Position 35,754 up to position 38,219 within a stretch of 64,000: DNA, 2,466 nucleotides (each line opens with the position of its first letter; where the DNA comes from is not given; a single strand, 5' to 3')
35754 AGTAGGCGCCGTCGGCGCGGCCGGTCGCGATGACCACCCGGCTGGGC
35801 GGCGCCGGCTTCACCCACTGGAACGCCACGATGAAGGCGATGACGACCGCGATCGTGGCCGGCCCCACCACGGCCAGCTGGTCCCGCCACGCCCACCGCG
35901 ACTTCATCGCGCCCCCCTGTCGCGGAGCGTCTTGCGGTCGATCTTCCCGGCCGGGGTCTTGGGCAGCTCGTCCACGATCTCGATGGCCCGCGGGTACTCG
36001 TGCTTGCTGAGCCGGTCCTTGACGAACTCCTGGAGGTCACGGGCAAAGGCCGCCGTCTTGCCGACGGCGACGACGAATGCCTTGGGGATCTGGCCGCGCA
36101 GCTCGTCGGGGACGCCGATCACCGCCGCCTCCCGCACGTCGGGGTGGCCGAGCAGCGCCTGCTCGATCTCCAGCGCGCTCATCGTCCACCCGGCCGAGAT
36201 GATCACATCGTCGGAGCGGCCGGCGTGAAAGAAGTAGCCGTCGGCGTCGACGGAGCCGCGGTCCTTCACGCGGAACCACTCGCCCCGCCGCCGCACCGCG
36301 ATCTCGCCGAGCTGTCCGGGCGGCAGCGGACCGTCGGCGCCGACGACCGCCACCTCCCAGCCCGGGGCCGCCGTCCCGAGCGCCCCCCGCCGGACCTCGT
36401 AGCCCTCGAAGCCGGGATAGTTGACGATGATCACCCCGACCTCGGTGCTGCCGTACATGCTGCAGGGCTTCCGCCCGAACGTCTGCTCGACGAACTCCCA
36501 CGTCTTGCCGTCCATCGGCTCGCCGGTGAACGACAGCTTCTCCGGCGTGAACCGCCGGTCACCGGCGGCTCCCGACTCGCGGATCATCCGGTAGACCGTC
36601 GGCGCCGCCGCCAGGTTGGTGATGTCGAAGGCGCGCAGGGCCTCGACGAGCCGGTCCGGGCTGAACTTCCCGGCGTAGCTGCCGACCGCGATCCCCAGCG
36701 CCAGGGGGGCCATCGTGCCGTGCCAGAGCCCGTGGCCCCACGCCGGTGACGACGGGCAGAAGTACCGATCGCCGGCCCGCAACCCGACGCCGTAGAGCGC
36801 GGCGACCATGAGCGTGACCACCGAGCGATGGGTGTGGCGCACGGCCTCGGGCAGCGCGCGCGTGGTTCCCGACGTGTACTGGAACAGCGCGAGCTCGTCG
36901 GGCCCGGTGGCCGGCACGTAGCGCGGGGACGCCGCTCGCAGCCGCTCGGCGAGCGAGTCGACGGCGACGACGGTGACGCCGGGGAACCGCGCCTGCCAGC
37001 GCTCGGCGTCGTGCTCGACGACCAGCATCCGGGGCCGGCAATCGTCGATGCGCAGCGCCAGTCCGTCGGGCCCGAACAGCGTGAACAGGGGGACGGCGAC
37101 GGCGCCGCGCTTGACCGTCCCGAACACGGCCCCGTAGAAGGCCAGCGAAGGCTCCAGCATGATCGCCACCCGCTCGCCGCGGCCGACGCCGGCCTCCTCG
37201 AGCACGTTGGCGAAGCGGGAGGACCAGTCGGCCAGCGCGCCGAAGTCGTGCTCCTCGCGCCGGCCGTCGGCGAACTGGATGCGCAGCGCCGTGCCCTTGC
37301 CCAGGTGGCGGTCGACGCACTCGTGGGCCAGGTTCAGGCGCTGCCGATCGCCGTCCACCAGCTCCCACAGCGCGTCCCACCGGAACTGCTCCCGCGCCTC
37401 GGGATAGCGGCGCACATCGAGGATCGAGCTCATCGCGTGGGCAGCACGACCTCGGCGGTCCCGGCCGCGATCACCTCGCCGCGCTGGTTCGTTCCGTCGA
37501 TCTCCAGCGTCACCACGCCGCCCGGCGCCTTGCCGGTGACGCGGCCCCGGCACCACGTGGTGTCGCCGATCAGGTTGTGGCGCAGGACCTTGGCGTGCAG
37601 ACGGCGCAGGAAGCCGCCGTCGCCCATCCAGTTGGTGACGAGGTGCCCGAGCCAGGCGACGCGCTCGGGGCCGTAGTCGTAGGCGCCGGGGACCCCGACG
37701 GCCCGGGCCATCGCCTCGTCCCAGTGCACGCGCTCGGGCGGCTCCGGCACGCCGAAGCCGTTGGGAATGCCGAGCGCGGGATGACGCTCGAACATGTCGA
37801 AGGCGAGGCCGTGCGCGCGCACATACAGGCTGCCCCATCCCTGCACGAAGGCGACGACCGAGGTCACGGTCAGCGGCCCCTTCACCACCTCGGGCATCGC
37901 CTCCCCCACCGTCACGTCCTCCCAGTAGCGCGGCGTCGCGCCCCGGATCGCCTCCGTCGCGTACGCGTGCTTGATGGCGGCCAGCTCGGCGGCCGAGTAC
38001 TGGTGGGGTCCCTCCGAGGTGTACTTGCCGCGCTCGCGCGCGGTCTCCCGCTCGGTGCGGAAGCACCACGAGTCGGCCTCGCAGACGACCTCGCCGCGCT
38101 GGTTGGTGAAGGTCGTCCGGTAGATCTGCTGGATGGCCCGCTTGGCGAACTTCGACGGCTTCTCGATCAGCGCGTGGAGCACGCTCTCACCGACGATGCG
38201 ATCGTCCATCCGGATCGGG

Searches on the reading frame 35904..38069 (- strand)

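Call 18: search_protein_families(library=pfam, proteins=[window:35904-38069:-], max_evalue=0.001)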
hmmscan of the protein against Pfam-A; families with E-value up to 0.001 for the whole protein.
window:35904-38069:- (721 aa): 2 families
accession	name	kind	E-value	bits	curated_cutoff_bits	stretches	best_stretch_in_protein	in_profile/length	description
PF00501.34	AMP-binding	-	9.5e-58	196.3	29.9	1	269-595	17-377/384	AMP-binding enzyme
PF13193.12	AMP-binding_C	-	9.8e-24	84.5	24.5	1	634-709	1-76/76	AMP-binding enzyme C-terminal domain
